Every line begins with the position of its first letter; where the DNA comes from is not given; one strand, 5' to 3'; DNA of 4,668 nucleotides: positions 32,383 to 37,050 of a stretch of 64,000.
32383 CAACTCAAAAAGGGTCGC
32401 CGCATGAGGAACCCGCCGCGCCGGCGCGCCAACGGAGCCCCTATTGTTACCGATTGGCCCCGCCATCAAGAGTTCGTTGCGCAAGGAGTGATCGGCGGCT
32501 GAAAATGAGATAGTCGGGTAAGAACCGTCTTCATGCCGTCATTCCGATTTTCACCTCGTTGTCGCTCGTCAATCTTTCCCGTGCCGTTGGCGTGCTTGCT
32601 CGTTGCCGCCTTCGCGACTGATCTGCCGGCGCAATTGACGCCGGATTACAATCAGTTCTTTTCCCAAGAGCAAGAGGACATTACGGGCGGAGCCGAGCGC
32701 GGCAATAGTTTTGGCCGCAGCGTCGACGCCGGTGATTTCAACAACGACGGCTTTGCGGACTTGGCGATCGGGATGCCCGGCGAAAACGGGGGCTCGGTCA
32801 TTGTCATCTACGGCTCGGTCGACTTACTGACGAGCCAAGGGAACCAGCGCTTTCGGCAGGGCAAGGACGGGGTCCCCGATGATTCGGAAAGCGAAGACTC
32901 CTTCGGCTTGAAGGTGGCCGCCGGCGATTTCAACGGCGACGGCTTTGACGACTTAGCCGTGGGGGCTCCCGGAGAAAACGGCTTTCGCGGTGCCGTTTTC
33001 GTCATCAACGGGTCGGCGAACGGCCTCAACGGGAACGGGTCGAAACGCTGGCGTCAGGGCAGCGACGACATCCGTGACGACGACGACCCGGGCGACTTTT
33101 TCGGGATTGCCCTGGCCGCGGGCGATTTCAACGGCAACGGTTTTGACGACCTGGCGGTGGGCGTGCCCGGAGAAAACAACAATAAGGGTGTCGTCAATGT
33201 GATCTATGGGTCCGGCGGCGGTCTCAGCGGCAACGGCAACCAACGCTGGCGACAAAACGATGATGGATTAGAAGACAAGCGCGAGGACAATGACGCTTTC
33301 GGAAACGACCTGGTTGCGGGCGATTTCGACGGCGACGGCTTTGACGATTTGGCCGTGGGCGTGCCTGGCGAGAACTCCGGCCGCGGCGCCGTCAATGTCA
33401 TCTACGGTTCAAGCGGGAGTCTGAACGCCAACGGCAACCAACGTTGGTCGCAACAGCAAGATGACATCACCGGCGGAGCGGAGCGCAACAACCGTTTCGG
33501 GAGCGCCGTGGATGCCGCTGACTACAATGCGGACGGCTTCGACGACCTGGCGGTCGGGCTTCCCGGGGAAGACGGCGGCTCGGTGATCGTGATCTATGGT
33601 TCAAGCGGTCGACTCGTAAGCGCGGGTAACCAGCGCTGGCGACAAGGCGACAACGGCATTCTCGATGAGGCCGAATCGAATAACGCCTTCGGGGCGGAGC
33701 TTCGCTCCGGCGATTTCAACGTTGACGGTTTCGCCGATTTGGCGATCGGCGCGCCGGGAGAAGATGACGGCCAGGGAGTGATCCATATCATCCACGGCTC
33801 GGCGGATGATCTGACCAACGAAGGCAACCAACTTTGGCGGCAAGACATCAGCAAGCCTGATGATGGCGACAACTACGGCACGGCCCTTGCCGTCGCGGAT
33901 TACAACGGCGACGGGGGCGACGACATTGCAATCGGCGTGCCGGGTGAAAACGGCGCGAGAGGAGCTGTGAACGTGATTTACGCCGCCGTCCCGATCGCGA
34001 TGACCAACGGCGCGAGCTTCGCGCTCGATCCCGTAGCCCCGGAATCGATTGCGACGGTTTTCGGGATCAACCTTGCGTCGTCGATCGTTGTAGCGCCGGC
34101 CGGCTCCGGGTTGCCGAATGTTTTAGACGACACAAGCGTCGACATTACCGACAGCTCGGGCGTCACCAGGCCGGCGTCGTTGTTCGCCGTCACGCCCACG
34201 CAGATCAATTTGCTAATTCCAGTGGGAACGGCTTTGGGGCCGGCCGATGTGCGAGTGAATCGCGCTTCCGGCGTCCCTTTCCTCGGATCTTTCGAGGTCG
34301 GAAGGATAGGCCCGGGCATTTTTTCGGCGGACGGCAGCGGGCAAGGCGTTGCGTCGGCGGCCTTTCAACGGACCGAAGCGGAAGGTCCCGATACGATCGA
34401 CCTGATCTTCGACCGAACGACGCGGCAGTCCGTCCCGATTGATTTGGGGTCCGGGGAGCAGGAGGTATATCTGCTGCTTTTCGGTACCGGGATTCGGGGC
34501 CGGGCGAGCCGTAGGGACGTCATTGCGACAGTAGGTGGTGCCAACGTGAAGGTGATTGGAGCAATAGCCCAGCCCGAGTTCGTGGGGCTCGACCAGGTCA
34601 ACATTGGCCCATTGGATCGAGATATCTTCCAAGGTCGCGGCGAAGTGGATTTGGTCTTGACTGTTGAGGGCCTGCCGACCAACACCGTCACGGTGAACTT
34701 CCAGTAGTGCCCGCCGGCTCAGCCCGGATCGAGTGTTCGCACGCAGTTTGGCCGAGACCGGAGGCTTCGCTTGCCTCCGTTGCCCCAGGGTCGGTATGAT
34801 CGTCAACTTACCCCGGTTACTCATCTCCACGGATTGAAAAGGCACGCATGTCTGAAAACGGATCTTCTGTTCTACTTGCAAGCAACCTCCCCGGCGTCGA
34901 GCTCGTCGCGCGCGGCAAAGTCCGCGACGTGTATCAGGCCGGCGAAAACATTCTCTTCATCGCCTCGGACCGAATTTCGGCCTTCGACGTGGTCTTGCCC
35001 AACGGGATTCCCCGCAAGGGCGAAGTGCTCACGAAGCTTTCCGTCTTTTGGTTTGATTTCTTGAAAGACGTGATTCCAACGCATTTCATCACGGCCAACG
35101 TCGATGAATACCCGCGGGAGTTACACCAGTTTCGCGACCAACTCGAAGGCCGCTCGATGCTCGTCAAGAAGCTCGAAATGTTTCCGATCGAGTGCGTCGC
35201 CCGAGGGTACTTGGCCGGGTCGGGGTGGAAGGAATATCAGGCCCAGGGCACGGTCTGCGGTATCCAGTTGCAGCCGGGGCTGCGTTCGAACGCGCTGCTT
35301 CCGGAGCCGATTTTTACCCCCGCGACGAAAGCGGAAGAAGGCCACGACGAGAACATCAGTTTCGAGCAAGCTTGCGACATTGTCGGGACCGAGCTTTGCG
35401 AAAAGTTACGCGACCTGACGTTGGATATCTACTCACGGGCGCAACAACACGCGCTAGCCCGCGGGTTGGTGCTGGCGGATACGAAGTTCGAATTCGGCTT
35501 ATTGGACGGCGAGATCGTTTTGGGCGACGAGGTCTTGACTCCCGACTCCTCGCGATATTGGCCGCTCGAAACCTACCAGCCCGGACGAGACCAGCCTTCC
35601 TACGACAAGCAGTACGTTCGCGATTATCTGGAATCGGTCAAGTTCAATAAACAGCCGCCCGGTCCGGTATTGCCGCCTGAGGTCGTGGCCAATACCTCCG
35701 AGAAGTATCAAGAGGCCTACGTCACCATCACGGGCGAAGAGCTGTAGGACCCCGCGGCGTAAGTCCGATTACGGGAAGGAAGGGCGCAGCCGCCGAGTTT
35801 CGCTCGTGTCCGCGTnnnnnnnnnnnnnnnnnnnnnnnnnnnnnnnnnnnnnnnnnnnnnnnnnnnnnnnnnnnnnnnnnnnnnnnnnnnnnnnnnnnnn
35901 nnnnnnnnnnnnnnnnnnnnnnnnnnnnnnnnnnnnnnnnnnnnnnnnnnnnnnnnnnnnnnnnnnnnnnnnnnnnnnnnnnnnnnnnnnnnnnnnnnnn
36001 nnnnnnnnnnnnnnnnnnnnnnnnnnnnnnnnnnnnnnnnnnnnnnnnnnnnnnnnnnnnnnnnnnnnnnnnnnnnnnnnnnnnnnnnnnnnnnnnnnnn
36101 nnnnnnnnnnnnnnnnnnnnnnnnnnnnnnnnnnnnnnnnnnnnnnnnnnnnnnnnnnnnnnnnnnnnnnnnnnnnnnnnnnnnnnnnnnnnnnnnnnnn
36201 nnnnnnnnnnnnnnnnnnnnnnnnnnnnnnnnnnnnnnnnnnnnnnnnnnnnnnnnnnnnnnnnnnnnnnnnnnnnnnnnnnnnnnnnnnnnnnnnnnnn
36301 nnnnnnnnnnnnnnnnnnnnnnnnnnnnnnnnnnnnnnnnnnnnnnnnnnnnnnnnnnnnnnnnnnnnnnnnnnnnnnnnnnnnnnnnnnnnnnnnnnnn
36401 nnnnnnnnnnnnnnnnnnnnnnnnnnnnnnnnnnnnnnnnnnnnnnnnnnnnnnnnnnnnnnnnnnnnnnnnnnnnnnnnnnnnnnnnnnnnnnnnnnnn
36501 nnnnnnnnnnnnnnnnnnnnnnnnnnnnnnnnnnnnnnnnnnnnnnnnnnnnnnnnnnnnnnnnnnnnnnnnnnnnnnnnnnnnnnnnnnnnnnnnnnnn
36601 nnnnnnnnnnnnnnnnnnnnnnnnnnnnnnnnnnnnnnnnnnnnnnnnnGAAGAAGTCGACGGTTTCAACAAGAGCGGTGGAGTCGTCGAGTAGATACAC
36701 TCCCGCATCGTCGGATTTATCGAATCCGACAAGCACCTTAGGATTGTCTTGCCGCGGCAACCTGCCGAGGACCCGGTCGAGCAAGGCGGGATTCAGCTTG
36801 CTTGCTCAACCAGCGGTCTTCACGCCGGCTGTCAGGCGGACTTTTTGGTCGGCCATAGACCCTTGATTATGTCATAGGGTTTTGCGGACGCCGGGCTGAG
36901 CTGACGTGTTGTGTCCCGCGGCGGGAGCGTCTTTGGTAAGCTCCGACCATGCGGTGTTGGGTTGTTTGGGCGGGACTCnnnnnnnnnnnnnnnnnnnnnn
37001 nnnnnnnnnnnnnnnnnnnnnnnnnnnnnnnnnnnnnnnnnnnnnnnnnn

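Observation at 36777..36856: selD is a selenoprotein gene: in-frame UGA hidden from the ORF caller, with a hairpin starting at the UGA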

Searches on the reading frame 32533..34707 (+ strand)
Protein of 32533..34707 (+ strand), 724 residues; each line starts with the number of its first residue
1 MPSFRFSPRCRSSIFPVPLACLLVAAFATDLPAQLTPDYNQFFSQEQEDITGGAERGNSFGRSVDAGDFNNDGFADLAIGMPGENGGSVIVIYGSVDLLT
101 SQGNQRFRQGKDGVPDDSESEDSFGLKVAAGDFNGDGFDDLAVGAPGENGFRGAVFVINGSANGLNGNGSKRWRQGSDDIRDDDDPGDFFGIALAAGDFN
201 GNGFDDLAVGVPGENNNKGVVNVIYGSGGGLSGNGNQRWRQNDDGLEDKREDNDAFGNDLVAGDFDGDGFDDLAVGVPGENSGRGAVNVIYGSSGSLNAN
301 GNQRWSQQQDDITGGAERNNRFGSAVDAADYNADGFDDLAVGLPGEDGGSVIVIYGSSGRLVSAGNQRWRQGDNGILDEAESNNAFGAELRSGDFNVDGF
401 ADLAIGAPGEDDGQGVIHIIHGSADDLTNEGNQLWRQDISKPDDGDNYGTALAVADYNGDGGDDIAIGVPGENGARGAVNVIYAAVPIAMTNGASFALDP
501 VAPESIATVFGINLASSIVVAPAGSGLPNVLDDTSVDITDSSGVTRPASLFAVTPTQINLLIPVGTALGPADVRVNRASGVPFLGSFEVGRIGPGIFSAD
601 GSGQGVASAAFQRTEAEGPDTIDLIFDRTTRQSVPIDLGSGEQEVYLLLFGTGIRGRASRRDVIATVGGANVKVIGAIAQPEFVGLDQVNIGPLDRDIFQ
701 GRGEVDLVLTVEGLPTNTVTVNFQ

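Call 14: search_protein_families(library=pfam, proteins=[window:32533-34707:+], max_evalue=0.00001)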
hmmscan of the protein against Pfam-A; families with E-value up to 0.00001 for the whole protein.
window:32533-34707:+ (724 aa): 2 families
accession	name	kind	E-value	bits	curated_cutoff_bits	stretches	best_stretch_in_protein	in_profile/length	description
PF01839.29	FG-GAP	-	8e-62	204.8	22.1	7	124-157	1-36/37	FG-GAP repeat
PF13517.12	FG-GAP_3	-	1.5e-15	57.9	26.9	0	264-341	1-61/61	FG-GAP-like repeat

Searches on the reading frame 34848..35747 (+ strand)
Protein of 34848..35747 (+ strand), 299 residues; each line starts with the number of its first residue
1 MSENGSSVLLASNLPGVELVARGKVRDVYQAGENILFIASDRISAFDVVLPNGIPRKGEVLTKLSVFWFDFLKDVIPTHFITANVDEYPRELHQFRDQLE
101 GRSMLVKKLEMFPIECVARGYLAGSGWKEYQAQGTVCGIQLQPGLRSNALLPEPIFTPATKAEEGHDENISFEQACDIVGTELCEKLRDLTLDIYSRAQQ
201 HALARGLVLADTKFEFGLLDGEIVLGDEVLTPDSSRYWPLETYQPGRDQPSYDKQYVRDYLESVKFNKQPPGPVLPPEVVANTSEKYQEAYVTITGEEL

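Call 14: search_protein_families(library=pfam, proteins=[window:34848-35747:+], max_evalue=0.00001)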
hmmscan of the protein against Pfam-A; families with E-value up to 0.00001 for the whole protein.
window:34848-35747:+ (299 aa): 1 family
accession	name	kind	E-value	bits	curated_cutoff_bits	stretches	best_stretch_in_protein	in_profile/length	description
PF01259.24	SAICAR_synt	-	3.5e-79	266.3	20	1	20-265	2-223/233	SAICAR synthetase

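Call 20: find_encoding_contigs(protein=window:34848-35747:+, flank=10000, max_places=4)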
Protein window:34848-35747:+ (299 aa): no gene with exactly this product is on record in the collection.

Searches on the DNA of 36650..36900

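Call 53: search_rna_families(source=window, start=36650, end=36900, threshold=evalue, max_evalue=10, show_alignments=2)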
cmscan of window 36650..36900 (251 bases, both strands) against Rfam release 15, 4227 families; matches with E-value up to 10: 1.
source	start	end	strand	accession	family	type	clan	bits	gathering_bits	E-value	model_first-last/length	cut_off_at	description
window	36710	36737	-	RF01080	UPD-PKib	Cis-reg;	-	17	39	1.1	1-32/32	no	Pseudoknot of upstream pseudoknot domain (UPD) of the 3'UTR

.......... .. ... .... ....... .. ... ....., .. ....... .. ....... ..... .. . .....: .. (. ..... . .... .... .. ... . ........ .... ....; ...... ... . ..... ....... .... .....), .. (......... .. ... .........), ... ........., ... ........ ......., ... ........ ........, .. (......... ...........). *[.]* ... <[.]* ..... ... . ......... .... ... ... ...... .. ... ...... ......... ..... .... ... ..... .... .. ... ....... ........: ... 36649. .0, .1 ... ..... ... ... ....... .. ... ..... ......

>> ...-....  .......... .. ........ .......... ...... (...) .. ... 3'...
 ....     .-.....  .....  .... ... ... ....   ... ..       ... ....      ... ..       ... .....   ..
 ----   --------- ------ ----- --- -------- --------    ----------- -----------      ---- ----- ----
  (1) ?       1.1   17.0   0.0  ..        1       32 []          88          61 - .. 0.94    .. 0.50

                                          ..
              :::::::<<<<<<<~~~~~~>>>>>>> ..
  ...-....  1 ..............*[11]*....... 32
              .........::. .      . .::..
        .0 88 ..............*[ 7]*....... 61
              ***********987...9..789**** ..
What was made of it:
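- Tried and rejected: The one relaxed hit was a chance match at E = 1.1 (call 53).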
